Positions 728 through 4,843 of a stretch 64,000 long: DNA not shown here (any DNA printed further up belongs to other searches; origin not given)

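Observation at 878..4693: Single ORF fusing a secreted S8 subtilase to an AmpG-family MFS permease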

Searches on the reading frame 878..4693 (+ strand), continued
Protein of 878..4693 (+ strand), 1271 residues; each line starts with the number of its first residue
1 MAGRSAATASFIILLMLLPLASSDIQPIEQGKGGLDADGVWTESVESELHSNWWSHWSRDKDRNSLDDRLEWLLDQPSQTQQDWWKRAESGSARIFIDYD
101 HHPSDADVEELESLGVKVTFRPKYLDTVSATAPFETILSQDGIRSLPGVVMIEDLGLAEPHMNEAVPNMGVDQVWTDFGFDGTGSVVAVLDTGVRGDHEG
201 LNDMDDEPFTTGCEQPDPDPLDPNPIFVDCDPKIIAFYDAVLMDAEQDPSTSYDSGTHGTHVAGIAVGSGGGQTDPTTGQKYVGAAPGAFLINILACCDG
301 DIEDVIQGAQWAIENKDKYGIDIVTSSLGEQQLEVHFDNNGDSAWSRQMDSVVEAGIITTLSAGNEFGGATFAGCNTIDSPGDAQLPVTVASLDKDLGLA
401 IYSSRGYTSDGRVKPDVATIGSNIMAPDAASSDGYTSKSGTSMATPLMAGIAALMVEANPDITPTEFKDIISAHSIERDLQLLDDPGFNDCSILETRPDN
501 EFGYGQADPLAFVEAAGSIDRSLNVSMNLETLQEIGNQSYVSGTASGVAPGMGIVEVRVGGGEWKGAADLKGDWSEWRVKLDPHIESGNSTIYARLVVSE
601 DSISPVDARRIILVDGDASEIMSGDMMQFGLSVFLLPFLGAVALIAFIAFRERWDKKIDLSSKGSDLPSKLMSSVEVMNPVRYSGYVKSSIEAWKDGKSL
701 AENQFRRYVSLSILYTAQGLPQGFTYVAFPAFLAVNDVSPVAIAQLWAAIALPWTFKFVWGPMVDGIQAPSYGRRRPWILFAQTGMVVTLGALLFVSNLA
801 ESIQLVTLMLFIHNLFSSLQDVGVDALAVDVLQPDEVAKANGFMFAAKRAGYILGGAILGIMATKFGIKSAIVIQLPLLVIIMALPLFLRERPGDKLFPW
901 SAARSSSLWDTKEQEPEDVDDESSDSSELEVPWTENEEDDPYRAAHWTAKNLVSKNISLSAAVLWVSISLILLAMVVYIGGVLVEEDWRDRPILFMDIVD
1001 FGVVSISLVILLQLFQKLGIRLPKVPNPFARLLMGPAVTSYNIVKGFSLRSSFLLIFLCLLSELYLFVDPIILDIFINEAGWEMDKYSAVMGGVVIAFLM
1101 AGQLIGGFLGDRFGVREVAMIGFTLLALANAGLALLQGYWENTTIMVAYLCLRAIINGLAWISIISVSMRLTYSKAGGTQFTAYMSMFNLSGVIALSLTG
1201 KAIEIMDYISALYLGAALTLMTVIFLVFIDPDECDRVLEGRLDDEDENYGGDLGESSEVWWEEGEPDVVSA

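Call 32: list_cluster_members(proteins=[P0123, P0125, P0126, P0130, P0131, P0132, P0133, P0134, P0135, P0151])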
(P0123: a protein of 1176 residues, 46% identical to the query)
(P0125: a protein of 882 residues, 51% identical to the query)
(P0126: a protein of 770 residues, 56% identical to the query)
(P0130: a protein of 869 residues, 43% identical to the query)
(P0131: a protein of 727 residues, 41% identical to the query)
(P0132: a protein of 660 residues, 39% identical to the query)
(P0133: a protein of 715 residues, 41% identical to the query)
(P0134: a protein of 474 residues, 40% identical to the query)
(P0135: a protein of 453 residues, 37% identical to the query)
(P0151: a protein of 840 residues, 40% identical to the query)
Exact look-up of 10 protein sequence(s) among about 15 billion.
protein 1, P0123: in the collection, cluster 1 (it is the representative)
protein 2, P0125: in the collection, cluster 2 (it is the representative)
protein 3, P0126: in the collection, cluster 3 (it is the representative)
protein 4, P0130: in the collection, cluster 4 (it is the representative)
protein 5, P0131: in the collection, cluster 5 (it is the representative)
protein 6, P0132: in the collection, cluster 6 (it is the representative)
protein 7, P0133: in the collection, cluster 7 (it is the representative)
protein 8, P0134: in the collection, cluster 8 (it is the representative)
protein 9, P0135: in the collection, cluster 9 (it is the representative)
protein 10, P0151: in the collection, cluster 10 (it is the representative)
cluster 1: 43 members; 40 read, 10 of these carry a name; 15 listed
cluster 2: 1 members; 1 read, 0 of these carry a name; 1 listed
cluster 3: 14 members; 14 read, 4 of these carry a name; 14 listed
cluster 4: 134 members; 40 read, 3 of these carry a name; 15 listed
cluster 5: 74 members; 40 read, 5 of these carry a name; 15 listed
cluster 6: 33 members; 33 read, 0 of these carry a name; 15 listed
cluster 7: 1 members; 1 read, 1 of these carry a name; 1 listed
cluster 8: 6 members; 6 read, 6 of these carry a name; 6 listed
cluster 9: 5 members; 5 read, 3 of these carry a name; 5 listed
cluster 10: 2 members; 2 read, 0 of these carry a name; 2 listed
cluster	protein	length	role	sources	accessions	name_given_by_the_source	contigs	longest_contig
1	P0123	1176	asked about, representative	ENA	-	-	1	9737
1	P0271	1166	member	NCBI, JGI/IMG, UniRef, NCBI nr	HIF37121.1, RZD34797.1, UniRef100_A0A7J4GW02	MAG: hypothetical protein CXT75_09135 [Methanobacteriota archaeon] | MFS transporter n=1 Tax=Marine Group III euryarchaeote TaxID=2173149 ... | MAG: hypothetical protein CXT75_09135 [Euryarchaeota archaeon]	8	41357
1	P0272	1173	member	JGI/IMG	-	subtilisin family serine protease/MFS family permease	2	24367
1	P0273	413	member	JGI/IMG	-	PAT family beta-lactamase induction signal transducer AmpG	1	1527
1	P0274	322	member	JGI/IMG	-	predicted MFS family arabinose efflux permease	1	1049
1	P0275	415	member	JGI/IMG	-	PAT family beta-lactamase induction signal transducer AmpG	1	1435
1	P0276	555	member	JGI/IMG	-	PAT family beta-lactamase induction signal transducer AmpG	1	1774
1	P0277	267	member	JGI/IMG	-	subtilisin family serine protease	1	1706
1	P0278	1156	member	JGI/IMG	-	subtilisin family serine protease/MFS family permease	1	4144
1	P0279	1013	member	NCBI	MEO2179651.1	MAG: MFS transporter, partial [Candidatus Poseidoniia archaeon]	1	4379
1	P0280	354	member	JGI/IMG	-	PAT family beta-lactamase induction signal transducer AmpG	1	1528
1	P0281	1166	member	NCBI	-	-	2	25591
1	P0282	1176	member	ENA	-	-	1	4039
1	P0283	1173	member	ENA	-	-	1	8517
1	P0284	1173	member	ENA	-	-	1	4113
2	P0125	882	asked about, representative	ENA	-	-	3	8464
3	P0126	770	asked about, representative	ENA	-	-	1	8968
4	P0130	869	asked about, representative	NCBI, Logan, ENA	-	-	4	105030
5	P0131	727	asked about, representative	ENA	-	-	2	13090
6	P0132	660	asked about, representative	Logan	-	-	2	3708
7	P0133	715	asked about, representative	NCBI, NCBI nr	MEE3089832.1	MAG: MFS transporter [Candidatus Thermoplasmatota archaeon] | MFS transporter [Candidatus Thermoplasmatota archaeon]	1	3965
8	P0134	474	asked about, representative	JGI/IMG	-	PAT family beta-lactamase induction signal transducer AmpG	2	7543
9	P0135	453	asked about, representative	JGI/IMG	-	PAT family beta-lactamase induction signal transducer AmpG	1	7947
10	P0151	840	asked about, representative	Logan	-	-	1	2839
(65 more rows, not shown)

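Call 35: predict_structure(alignment_id=A2)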
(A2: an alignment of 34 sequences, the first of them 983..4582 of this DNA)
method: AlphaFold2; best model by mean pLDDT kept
length: 1200 residues; sequences in the alignment: 34
mean_pLDDT: 52.3   pTM: 0.45
mean pLDDT of the five models: 52.3, 50.9, 48.5, 46.7, 44.7
residues with pLDDT >= 90: 0; 70-90: 354; 50-70: 333; < 50: 513
segments of 3 or more residues with pLDDT < 50: 1-28, 51-53, 87-90, 120-484, 496-503, 534-537, 581-593, 624-645, 735-737, 857-894, 953-960, 1139-1142, 1195-1200
pLDDT, mean of each block of 10 residues (from residue 1): 28 28 37 59 54 57 73 83 59 73 79 71 28 27 29 23 23 23 25 23 22 24 21 24 29 23 27 37 31 22 28 31 22 20 22 21 21 24 22 21 23 26 30 28 23 22 22 27 53 55 63 68 74 53 64 67 67 64 37 56 72 65 46 39 48 63 59 76 77 74 68 71 65 54 77 85 72 81 79 67 73 80 75 80 77 51 38 33 29 52 67 77 79 70 57 48 68 81 76 68 66 56 57 57 68 75 84 71 75 76 77 84 76 58 57 65 60 69 70 46
secondary structure, 60 per line:
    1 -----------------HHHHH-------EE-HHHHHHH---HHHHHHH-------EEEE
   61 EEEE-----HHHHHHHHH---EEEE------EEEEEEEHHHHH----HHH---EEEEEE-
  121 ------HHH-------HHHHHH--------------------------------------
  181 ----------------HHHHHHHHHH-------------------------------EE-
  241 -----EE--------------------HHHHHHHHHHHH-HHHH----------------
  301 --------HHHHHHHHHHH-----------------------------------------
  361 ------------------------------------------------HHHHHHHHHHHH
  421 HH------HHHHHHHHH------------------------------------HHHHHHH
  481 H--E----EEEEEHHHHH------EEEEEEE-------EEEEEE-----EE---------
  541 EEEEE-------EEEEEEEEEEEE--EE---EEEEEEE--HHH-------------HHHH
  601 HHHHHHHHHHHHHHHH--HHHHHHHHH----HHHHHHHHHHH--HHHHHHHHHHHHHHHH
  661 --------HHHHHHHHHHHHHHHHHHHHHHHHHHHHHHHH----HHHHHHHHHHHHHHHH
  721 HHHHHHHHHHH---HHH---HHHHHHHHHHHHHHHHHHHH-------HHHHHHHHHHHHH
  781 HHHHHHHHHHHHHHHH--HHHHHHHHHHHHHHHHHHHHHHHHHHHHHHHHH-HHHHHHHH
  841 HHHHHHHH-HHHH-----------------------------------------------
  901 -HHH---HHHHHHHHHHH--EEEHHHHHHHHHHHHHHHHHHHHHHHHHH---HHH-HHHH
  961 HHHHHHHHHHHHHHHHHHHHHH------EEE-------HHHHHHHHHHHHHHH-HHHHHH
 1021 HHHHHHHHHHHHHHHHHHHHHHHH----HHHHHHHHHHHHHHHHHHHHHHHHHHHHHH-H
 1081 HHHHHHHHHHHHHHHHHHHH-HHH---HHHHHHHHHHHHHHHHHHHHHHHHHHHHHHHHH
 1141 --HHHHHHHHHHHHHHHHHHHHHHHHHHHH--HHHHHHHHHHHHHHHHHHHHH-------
elements in order (helices of 4 or more, strands of 3 or more residues): H18-22 H33-39 H43-49 E57-64 H70-78 E82-85 E92-98 H99-103 E114-119 H137-142 H197-206 H268-279 H281-284 H309-319 H409-422 H429-437 H474-481 E489-493 H494-498 E505-511 E519-524 E541-545 E553-564 E572-578 H597-616 H619-627 H632-642 H645-660 H669-700 H705-731 H741-760 H768-796 H799-831 H833-848 H850-853 H908-918 E921-923 H924-949 H957-982 E989-991 H999-1013 H1015-1044 H1049-1078 H1080-1100 H1108-1140 H1143-1170 H1173-1193

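Call 39: fold_search(model_id=the predicted structure, library=pdb)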
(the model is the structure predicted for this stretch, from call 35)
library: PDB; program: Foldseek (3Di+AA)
matches with E <= 10: 1275; with E <= 0.001: 388
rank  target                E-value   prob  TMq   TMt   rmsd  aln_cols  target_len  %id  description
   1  9j9z_A                5.4e-12  1.00  0.28  0.54  16.1       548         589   17  Cryo-EM structure of Outward state Anhydromuropeptide permease (AmpG) complex with GlcNAc-1,6-anhMurNAc (released 2025-07-16)
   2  8zbb_A                2.7e-11  1.00  0.26  0.50  16.6       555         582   16  Cryo-EM structure of outward state Anhydromuropeptide permease (AmpG) G50W/L269W (released 2025-04-30)
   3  9c3f                  2.4e-09  1.00  0.27  0.59   8.3       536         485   17  Cryo-EM structure of E. coli AmpG (released 2024-12-18)
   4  8zgz                  1.1e-08  1.00  0.27  0.63   6.3       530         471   17  Cryo-EM structure of inward state Anhydromuropeptide permease (AmpG) (released 2025-05-21)
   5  8pnl_A                1.2e-08  1.00  0.27  0.63   8.9       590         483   12  Outward-open conformation of a Major Facilitator Superfamily (MFS) transporter MHAS2168, a homologue of Rv1410 from M. (released 2023-10-18)
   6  7y58_A                1.4e-08  1.00  0.27  0.59   8.6       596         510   14  CryoEM structure of QacA (D411N), an antibacterial efflux transporter from Staphylococcus aureus (released 2023-07-12)
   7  8pnl_C                1.4e-08  1.00  0.27  0.61   9.2       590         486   14  Outward-open conformation of a Major Facilitator Superfamily (MFS) transporter MHAS2168, a homologue of Rv1410 from M. (released 2023-10-18)
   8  9pc9                  4.4e-08  1.00  0.28  0.71  15.0       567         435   11  Structure of Synaptic Vesicle Protein 2A Bound to UCB7361 (released 2025-09-10)
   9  4xnj                  7.2e-08  1.00  0.27  0.62   7.3       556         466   11  X-ray structure of PepTst2 (released 2015-06-03)
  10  8x6x_A                8.2e-08  1.00  0.29  0.66   7.6       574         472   13  Structure of the multidrug efflux pump EfpA from M. tuberculosis complexed with lipids (released 2024-11-27)
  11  9oki                  9.3e-08  1.00  0.28  0.66  14.0       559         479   10  Cryo-EM structure of human SV2A in complex with UCBJ and UCB1244283 (released 2025-12-10)
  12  9okh                  1.5e-07  1.00  0.27  0.63  14.1       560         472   12  Cryo-EM structure of human SV2A in complex with UCBJ (released 2025-12-10)
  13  9okf                  1.5e-07  1.00  0.27  0.62  13.5       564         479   11  Cryo-EM structure of human SV2A in the apo state (released 2025-12-10)
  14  4d2d_A                2.0e-07  1.00  0.28  0.62   7.6       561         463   11  Structure of a tri peptide bound POT family peptide transporter (released 2014-06-25)
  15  6rw3_A                2.3e-07  1.00  0.27  0.69  13.1       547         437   10  The molecular basis for sugar import in malaria parasites. (released 2020-01-29)
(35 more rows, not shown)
